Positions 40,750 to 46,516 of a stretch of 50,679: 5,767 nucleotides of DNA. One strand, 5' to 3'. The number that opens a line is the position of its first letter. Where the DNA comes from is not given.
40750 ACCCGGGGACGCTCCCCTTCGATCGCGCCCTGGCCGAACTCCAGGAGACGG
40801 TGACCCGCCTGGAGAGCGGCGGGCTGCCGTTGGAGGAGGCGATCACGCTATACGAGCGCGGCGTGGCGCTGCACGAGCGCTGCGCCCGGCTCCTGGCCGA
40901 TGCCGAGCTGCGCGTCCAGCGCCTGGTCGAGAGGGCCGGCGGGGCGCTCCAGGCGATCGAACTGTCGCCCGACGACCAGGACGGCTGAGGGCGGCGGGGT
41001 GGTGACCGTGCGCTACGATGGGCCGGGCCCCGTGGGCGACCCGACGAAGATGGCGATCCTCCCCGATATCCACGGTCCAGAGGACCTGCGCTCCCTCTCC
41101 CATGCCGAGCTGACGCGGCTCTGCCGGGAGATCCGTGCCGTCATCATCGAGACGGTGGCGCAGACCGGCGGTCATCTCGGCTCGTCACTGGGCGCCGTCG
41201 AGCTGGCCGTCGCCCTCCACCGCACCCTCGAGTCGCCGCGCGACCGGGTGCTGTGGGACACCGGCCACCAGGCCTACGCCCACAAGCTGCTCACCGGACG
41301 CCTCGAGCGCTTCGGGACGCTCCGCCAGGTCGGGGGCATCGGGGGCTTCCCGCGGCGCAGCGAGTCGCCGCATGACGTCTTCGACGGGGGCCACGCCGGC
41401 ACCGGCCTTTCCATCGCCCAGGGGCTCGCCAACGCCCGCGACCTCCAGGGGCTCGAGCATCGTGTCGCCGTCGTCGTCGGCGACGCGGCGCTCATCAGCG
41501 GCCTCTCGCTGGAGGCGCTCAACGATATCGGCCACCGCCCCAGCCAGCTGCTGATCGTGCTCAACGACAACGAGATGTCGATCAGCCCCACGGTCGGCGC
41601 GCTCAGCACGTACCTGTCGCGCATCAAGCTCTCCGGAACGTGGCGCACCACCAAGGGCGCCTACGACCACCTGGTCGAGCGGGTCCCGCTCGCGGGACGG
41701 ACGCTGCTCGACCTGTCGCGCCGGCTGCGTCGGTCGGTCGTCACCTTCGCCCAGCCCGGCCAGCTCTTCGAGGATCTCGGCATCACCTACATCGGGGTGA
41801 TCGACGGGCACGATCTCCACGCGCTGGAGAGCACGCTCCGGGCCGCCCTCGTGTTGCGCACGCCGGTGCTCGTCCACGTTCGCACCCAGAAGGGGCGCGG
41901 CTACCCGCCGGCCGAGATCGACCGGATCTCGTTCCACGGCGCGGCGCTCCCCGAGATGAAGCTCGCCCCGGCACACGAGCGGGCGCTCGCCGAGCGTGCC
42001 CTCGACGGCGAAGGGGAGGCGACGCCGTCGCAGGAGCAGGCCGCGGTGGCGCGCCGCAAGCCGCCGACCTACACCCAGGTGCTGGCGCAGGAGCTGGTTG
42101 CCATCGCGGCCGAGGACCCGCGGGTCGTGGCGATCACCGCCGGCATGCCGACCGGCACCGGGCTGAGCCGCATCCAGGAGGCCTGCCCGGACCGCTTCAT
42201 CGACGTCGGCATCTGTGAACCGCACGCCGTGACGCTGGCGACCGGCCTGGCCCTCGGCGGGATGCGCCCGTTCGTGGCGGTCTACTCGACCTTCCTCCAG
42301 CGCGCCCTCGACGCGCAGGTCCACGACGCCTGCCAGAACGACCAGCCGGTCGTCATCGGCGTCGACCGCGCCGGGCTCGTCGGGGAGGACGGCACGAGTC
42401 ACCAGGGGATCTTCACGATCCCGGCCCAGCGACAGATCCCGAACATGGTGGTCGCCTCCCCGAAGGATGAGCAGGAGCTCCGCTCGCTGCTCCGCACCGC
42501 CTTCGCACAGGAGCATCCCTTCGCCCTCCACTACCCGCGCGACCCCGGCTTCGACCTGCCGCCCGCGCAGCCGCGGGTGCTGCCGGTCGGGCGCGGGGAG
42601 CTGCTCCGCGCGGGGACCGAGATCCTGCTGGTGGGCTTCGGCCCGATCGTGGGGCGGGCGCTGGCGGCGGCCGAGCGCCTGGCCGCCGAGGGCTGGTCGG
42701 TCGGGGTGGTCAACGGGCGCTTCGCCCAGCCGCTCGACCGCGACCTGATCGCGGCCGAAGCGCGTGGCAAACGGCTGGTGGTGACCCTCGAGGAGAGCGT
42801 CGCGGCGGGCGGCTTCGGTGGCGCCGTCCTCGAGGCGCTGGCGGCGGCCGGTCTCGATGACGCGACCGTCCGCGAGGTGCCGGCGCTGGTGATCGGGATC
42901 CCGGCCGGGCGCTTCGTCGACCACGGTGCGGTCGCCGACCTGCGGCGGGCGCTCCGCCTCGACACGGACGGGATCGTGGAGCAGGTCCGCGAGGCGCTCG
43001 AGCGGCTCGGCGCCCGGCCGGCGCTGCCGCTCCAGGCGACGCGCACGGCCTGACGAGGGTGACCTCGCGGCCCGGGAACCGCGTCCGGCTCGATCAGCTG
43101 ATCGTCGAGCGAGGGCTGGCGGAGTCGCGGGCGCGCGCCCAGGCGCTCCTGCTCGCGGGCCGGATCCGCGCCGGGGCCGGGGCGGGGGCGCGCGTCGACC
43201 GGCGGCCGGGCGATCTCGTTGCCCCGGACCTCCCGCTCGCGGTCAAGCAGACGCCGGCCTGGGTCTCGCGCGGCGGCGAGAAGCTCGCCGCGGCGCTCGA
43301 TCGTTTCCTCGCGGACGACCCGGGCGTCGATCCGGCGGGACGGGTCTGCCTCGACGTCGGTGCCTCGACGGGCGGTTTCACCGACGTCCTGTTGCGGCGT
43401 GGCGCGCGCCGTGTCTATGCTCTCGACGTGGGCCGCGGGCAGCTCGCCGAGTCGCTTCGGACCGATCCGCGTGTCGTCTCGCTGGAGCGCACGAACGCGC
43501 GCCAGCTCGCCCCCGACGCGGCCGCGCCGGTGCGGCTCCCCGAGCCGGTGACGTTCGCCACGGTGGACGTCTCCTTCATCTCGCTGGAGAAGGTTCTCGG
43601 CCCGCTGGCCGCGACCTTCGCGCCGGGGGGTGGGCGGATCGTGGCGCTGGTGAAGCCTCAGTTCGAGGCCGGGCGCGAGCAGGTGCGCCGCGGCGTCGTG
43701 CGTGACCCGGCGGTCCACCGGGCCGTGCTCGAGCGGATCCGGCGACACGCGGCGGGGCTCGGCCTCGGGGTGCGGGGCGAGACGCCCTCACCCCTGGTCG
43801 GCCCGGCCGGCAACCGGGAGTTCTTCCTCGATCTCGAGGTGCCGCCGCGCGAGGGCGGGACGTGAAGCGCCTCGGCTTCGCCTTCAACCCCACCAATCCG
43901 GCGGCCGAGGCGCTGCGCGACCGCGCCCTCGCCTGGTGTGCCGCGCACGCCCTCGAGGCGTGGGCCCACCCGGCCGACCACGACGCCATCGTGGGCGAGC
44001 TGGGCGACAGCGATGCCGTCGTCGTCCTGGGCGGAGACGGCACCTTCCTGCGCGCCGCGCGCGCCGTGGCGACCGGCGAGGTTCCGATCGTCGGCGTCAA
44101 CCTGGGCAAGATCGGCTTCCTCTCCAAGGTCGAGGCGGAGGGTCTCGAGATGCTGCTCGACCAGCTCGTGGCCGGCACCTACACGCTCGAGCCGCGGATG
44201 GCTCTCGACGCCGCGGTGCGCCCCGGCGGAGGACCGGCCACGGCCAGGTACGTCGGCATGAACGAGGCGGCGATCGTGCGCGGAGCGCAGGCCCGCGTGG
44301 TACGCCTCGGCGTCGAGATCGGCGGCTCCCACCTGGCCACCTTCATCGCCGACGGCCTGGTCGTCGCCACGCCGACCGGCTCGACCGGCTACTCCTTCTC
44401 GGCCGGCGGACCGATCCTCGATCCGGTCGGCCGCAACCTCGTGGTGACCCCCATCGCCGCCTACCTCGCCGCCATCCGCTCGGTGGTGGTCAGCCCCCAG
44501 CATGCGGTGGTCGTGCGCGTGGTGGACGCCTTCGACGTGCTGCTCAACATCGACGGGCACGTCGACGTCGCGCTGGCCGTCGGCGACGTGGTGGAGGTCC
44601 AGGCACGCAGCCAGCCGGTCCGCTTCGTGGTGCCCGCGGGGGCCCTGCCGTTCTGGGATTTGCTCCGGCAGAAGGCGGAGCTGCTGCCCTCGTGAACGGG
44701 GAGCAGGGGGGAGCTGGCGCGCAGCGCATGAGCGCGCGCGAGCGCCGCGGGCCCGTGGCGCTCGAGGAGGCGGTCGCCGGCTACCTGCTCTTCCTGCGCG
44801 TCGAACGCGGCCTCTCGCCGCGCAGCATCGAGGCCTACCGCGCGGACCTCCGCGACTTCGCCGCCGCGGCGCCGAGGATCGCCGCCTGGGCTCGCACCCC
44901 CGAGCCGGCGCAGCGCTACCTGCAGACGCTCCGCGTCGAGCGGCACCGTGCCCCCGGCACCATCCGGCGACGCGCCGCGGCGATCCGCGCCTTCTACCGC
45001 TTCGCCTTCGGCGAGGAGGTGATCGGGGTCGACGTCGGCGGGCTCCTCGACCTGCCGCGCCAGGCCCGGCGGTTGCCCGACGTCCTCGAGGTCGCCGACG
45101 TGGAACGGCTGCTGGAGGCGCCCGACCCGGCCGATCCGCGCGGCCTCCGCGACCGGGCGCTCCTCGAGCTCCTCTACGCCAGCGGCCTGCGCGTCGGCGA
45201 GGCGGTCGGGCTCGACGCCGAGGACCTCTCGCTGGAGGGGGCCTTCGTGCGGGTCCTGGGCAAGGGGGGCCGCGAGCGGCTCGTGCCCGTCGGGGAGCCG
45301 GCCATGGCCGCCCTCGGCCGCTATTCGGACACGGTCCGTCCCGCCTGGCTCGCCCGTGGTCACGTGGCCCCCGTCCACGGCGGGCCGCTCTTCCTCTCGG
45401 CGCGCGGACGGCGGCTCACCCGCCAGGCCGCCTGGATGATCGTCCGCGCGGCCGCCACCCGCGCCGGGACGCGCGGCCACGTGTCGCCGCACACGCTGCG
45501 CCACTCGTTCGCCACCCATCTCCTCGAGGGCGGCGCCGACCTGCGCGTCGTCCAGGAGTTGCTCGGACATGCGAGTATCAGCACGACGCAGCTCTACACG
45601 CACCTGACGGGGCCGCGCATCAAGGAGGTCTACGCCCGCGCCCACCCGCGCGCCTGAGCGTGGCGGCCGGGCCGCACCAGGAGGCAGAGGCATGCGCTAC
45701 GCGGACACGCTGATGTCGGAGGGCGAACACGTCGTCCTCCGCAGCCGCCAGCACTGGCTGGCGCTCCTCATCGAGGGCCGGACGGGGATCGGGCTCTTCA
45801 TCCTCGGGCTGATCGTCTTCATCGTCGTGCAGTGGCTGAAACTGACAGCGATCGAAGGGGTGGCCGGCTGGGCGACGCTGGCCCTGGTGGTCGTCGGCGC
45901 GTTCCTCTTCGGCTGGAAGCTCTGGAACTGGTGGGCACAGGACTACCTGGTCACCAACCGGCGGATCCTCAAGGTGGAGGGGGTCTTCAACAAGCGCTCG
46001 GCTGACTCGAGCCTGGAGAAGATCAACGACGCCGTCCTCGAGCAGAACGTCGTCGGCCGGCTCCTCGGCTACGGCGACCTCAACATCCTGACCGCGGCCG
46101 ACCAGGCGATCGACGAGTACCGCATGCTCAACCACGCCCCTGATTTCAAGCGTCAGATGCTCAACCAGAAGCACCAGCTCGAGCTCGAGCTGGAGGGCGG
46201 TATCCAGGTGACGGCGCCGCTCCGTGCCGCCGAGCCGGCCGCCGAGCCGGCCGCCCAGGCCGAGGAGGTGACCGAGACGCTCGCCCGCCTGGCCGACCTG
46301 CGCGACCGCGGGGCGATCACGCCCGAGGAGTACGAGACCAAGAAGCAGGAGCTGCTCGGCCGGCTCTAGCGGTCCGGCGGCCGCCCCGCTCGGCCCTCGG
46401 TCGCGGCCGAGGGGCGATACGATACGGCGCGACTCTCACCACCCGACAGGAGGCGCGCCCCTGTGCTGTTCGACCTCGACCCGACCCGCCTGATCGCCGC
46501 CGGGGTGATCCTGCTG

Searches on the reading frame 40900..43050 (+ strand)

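Call 14: search_protein_families(library=pfam, proteins=[window:40900-43050:+], max_evalue=0.00001)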
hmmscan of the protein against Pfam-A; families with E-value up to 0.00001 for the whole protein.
window:40900-43050:+ (717 aa): 4 families
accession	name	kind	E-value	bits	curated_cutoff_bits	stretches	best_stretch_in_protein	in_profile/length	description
PF13292.11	DXP_synthase_N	-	5.3e-102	341.2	21.2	1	55-329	2-274/274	1-deoxy-D-xylulose-5-phosphate synthase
PF02779.29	Transket_pyr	-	2.9e-37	128.4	27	1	389-547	3-169/174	Transketolase, pyrimidine binding domain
PF02780.25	Transketolase_C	-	4.9e-23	81.8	25.9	1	564-690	1-122/124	Transketolase, C-terminal domain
PF00456.26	Transketolase_N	-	2.3e-11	43.7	22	1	74-232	5-191/334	Transketolase, thiamine diphosphate binding domain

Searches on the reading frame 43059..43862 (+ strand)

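Call 98: search_protein_families(library=pfam, proteins=[window:43059-43862:+], max_evalue=0.00001)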
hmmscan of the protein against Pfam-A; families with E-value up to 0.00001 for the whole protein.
window:43059-43862:+ (268 aa): 1 family
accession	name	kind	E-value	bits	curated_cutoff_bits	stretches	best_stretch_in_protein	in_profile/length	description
PF01728.25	FtsJ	-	3.6e-37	128.5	24.1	1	68-257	1-177/181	FtsJ-like methyltransferase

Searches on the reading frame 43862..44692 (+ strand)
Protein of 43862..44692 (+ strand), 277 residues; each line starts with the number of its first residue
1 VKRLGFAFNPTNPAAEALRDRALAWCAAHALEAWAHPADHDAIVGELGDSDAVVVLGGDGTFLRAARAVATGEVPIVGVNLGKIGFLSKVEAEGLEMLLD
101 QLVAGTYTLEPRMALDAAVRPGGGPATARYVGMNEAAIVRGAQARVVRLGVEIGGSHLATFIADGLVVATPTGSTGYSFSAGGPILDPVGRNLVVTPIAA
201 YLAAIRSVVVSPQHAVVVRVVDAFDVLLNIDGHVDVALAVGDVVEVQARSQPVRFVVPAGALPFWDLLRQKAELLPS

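Call 98: search_protein_families(library=pfam, proteins=[window:43862-44692:+], max_evalue=0.00001)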
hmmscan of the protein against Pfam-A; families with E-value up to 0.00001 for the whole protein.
window:43862-44692:+ (277 aa): 2 families
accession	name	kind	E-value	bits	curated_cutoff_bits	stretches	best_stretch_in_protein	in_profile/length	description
PF20143.4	NAD_kinase_C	-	1.1e-26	93.5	23.7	1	133-256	1-124/126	ATP-NAD kinase C-terminal domain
PF01513.26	NAD_kinase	-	3.4e-16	60.2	25.5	1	49-107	72-130/130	ATP-NAD kinase N-terminal domain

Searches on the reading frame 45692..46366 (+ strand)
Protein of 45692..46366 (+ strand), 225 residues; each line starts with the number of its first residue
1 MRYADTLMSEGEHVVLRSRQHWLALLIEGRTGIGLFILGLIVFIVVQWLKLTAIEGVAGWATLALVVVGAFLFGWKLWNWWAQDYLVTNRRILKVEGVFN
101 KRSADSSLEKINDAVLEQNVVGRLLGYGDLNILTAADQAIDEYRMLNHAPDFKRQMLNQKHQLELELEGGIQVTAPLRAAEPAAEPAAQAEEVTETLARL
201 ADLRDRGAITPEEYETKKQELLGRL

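Call 98: search_protein_families(library=pfam, proteins=[window:45692-46366:+], max_evalue=0.00001)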
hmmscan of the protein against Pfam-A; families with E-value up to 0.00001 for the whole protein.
window:45692-46366:+ (225 aa): 2 families
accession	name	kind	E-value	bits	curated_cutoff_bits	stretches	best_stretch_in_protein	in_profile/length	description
PF03703.20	bPH_2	-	1.3e-13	51.4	22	1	80-154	1-76/78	Bacterial PH domain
PF09851.14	SHOCT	-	3.1e-10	39.9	27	1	196-222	2-28/28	Short C-terminal domain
